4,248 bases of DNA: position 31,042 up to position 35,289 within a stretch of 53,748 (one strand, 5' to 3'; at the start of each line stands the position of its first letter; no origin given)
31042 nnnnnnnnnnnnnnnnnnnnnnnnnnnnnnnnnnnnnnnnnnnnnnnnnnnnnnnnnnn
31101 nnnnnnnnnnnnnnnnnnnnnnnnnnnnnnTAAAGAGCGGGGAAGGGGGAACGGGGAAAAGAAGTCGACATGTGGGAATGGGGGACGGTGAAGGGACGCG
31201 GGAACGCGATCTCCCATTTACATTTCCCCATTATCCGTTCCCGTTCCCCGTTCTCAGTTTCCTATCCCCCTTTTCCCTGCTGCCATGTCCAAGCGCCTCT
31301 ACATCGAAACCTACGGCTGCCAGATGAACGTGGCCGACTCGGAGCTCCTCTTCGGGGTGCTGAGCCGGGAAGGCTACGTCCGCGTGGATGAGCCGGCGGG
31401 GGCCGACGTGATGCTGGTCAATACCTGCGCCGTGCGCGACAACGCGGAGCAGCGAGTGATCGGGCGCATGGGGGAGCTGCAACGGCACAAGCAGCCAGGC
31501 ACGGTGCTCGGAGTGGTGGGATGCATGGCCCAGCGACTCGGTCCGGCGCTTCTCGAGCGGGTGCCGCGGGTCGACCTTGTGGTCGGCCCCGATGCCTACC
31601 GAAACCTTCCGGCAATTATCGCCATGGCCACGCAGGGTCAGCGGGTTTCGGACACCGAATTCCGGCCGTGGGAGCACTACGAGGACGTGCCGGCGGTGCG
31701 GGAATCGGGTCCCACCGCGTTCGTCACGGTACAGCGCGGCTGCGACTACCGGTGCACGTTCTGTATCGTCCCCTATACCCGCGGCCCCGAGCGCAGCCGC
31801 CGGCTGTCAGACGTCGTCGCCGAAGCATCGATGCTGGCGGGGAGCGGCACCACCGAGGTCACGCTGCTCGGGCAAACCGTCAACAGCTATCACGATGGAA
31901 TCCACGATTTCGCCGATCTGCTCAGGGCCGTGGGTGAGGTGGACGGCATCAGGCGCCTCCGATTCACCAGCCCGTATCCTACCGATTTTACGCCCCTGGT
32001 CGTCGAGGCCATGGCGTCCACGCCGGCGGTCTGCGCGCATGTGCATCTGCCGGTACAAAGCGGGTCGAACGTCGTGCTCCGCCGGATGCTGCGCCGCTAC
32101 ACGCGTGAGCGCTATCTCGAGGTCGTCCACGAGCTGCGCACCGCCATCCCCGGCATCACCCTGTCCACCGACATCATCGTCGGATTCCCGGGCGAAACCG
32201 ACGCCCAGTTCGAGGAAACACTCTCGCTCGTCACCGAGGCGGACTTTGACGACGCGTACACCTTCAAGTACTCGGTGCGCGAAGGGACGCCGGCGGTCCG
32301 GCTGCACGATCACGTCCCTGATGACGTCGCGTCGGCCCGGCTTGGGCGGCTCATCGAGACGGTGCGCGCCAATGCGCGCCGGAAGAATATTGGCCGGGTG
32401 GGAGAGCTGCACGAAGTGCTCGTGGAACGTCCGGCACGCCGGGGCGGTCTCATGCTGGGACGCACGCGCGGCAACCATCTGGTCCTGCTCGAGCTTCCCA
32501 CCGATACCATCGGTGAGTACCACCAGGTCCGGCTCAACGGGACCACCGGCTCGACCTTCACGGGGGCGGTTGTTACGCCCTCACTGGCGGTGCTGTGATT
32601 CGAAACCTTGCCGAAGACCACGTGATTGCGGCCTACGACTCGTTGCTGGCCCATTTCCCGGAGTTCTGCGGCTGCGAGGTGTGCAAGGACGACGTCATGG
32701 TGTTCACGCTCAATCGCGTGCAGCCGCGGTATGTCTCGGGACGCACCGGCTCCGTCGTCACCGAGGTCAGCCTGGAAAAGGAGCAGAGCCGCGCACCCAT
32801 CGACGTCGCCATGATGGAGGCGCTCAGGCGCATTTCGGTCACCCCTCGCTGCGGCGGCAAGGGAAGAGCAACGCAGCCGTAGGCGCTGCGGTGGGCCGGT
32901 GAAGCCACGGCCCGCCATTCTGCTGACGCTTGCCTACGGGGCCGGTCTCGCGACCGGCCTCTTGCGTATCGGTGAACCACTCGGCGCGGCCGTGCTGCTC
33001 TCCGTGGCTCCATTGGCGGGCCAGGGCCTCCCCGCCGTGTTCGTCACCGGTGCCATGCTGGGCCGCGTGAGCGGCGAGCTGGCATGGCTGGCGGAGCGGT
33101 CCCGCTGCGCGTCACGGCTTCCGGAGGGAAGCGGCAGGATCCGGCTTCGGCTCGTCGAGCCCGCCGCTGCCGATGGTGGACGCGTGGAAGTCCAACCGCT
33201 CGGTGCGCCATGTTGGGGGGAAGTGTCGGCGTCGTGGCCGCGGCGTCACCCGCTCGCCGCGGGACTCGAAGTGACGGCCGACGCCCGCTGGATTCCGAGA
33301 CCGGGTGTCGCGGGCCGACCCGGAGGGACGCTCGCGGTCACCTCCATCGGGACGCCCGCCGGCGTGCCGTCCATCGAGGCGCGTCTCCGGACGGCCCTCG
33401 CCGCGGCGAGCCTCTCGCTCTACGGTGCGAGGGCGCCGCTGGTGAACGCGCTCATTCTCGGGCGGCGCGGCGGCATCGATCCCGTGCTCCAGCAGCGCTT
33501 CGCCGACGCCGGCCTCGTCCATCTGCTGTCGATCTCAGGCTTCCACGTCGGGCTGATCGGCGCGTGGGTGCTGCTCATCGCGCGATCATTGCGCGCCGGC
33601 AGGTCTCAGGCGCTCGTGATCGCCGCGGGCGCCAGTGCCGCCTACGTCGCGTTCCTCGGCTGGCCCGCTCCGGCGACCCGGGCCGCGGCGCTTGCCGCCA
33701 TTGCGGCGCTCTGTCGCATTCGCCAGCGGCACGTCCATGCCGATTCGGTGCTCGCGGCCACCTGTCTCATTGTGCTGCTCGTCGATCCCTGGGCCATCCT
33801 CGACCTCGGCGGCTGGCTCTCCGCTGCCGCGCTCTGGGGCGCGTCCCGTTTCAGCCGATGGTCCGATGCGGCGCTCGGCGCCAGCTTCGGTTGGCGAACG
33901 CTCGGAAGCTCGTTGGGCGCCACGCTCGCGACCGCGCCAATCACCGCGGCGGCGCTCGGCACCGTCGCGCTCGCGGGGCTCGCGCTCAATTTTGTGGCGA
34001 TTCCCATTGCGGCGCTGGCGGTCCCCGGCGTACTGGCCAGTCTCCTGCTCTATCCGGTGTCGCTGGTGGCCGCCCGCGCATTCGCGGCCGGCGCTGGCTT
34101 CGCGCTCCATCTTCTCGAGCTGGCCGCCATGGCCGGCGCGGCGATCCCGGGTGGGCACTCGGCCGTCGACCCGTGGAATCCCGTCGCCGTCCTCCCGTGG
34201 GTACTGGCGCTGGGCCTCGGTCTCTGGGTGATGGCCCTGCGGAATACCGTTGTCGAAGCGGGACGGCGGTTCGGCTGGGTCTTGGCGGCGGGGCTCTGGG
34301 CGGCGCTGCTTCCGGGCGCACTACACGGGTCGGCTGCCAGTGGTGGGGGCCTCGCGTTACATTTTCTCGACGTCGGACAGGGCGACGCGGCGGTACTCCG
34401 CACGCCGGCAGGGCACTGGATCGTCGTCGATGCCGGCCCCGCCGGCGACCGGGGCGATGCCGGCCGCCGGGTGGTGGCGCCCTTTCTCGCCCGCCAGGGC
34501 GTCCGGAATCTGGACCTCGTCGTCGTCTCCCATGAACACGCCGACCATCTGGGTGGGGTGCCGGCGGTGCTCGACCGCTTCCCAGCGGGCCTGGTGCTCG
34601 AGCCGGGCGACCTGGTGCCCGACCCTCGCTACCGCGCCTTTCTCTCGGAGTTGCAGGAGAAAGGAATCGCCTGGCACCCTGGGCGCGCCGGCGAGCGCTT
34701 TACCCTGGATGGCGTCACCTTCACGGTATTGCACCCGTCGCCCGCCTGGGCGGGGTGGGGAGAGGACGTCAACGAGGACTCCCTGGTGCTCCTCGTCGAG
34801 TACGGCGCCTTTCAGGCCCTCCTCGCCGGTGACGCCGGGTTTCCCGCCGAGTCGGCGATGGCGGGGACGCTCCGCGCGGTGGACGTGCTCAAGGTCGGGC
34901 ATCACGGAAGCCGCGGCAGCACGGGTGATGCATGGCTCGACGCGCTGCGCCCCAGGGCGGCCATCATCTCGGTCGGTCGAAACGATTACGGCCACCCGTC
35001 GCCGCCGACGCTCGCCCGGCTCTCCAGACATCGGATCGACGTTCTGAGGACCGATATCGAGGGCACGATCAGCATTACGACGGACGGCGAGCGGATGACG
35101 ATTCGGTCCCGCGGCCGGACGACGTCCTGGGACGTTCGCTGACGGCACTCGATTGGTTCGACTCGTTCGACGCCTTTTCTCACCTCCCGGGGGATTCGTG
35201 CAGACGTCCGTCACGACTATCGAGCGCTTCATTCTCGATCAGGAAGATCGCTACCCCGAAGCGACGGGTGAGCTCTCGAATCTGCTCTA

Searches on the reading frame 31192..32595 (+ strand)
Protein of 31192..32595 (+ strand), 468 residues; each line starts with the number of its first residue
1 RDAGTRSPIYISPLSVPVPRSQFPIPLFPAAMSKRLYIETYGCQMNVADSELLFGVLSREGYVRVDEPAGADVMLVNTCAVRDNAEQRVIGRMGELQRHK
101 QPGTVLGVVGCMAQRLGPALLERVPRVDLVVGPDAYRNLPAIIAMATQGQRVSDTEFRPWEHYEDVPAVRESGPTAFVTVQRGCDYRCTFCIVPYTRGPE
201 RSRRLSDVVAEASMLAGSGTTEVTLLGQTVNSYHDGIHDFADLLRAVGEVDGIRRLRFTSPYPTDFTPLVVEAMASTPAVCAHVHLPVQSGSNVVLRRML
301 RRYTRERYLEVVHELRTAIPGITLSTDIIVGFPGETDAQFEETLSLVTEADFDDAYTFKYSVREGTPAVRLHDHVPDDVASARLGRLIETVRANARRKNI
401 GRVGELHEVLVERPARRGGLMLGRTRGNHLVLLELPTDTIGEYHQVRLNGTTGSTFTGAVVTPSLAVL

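Call 60: search_protein_families(library=pfam, proteins=[window:31192-32595:+], max_evalue=0.0001)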
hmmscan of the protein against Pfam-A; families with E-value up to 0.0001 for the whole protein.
window:31192-32595:+ (468 aa): 2 families
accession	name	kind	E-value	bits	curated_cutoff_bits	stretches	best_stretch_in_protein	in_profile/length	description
PF00919.26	UPF0004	-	1e-31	109.3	27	1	35-132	1-98/98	Uncharacterized protein family UPF0004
PF04055.27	Radical_SAM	-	1.3e-28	100.7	29.5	1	179-346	2-165/166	Radical SAM superfamily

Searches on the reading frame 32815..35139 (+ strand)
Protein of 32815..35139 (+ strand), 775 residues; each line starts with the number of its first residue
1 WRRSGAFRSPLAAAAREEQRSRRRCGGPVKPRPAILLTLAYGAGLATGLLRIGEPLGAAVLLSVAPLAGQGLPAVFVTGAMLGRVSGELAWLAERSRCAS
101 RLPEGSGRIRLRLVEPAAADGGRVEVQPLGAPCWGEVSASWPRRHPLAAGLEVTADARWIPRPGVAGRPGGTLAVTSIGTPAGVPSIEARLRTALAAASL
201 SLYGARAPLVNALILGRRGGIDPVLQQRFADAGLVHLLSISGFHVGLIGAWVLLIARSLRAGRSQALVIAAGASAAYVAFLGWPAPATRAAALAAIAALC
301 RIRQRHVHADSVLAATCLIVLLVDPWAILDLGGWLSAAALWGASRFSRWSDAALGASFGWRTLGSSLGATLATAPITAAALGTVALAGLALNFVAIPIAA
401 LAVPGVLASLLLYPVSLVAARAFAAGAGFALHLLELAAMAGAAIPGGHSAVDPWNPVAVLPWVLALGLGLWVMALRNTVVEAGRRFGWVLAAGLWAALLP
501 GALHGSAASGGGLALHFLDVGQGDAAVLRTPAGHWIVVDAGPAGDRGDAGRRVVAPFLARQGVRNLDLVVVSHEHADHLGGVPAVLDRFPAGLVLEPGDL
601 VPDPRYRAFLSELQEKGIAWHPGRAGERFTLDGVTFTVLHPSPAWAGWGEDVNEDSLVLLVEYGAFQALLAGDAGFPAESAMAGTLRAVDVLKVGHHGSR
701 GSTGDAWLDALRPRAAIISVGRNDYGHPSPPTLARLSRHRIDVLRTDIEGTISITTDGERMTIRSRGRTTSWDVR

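Call 60: search_protein_families(library=pfam, proteins=[window:32815-35139:+], max_evalue=0.0001)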
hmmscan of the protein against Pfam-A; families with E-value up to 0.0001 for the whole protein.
window:32815-35139:+ (775 aa): 3 families
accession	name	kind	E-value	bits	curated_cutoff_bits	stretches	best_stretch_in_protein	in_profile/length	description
PF03772.21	Competence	-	1.5e-43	149.6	23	1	213-474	1-268/270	Competence protein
PF00753.33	Lactamase_B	-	1e-19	71.7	22.7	1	519-721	2-195/196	Metallo-beta-lactamase superfamily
PF12706.13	Lactamase_B_2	-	1.2e-13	51.5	27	1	534-692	1-160/200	Beta-lactamase superfamily domain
